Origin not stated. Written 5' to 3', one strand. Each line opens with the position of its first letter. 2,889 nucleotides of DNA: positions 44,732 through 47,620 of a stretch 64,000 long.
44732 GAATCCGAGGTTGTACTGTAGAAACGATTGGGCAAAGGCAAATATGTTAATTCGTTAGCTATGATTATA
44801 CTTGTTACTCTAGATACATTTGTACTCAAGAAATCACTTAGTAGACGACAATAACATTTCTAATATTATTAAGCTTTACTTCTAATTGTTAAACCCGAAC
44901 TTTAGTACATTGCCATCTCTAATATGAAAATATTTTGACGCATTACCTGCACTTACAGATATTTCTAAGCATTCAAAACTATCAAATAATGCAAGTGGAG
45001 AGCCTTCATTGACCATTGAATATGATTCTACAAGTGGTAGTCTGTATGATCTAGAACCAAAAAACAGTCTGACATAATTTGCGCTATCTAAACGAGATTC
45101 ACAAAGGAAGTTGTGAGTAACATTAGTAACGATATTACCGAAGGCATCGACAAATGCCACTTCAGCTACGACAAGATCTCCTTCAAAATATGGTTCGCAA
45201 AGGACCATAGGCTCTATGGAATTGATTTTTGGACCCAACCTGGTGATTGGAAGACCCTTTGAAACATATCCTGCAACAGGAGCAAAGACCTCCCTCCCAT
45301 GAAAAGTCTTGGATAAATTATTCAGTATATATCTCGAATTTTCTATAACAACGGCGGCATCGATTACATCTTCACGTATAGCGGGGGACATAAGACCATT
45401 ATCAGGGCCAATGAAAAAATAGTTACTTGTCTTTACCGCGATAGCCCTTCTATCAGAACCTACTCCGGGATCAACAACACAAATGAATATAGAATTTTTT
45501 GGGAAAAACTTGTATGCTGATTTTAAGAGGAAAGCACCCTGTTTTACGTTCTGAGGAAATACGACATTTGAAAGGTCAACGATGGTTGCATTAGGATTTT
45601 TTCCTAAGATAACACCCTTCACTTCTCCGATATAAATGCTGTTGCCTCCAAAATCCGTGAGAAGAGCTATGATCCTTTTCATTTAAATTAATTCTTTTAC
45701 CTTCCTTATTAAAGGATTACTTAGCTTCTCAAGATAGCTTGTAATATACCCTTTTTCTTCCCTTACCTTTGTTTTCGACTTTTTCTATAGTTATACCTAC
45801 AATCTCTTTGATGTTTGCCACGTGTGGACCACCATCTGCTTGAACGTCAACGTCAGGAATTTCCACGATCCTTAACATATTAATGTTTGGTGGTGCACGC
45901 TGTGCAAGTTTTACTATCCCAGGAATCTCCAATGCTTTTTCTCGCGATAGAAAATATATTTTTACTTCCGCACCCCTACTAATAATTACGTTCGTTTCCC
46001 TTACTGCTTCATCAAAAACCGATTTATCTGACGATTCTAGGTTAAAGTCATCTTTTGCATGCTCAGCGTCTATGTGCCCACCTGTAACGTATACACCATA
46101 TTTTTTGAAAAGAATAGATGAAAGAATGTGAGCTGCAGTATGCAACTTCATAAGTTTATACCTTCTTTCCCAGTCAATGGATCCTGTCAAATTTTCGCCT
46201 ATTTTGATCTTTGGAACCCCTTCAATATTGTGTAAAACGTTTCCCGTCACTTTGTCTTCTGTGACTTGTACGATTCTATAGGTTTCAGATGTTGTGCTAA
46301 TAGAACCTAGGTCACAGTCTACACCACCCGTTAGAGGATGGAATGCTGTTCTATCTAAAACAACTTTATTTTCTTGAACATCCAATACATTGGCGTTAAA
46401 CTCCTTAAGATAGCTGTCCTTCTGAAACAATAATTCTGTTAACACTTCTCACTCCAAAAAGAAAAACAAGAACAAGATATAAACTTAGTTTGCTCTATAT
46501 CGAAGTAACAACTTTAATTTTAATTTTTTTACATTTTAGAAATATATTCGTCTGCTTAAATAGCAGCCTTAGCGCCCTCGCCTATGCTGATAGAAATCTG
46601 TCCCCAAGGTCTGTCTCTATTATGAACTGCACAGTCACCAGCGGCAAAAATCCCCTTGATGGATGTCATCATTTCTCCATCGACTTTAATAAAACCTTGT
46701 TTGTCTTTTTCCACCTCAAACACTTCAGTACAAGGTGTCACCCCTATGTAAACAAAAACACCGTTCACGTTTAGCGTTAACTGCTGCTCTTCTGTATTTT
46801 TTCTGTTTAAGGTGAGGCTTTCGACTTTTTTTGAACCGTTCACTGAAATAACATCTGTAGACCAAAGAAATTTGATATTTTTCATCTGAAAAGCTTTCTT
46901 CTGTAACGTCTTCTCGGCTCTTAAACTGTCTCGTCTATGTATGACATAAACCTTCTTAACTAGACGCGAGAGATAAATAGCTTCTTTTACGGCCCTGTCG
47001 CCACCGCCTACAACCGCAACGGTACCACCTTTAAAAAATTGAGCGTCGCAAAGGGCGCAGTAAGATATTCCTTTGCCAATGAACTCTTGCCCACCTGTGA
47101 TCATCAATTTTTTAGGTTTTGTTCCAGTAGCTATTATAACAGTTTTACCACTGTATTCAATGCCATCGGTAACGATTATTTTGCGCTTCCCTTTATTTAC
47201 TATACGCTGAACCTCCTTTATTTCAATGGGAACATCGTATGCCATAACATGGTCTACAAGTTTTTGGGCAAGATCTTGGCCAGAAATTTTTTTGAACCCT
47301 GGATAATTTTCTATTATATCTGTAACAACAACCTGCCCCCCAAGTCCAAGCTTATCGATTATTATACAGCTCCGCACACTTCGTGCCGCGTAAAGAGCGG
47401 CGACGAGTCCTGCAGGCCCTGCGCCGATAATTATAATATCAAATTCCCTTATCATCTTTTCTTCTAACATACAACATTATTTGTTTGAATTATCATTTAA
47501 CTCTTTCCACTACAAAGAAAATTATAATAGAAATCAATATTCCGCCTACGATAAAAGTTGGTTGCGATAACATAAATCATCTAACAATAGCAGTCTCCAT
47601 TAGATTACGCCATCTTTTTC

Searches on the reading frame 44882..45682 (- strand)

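Call 27: search_protein_families(library=pfam, proteins=[window:44882-45682:-], max_evalue=0.0001)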
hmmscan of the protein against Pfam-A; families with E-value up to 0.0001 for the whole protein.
window:44882-45682:- (266 aa): 2 families
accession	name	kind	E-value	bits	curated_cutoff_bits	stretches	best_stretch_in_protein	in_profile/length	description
PF01887.21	SAM_HAT_N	-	3.9e-51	173.1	26.3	1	5-150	1-145/145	SAM hydroxide adenosyltransferase N-terminal domain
PF20257.3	SAM_HAT_C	-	5.1e-17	62.4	25.5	1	173-258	1-81/84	SAM hydroxide adenosyltransferase C-terminal domain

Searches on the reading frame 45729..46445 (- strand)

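Call 27: search_protein_families(library=pfam, proteins=[window:45729-46445:-], max_evalue=0.0001)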
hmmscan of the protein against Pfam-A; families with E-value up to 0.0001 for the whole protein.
window:45729-46445:- (238 aa): 2 families
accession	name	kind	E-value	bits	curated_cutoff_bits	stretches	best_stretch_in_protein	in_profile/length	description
PF07973.19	tRNA_SAD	-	3.2e-11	43.5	24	1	191-234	1-44/44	Threonyl and Alanyl tRNA synthetase second additional domain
PF01411.24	tRNA-synt_2c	-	8e-11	41.6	30.3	1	14-94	473-552/552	tRNA synthetases class II (A)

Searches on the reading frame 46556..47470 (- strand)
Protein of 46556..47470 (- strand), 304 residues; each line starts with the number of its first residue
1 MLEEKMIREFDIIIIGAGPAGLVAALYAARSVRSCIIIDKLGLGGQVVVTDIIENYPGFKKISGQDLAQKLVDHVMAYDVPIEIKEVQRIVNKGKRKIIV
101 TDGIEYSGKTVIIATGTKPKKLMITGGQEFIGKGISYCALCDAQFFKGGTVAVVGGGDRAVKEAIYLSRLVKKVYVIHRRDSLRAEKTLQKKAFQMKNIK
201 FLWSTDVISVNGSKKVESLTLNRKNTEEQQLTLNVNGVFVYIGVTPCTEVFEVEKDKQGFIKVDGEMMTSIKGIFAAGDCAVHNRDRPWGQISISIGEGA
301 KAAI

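Call 27: search_protein_families(library=pfam, proteins=[window:46556-47470:-], max_evalue=0.0001)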
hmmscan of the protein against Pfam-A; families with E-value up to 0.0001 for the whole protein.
window:46556-47470:- (304 aa): 8 families
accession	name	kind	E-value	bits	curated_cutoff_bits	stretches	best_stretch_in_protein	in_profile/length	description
PF07992.20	Pyr_redox_2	-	1.7e-45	156.1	26.1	1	10-286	1-278/291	Pyridine nucleotide-disulphide oxidoreductase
PF13738.12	Pyr_redox_3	-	6.6e-22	78.6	30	1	60-278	76-305/305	Pyridine nucleotide-disulphide oxidoreductase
PF00070.33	Pyr_redox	-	3.4e-15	56.8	22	1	151-222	2-80/82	Pyridine nucleotide-disulphide oxidoreductase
PF01946.23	Thi4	-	5.6e-07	29.5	26.2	1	7-47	15-57/235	Thi4 family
PF12831.13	FAD_oxidored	-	6e-07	29.5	27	1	11-77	1-70/416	FAD dependent oxidoreductase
PF00890.30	FAD_binding_2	-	1.8e-06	27.8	20.4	1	11-44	1-35/414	FAD binding domain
PF03486.20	HI0933_like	-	2.6e-06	27.5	50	0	11-41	2-32/244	HI0933-like protein Rossmann domain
PF01134.28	GIDA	-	1.1e-05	25.1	22.1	0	11-37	1-27/391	Glucose inhibited division protein A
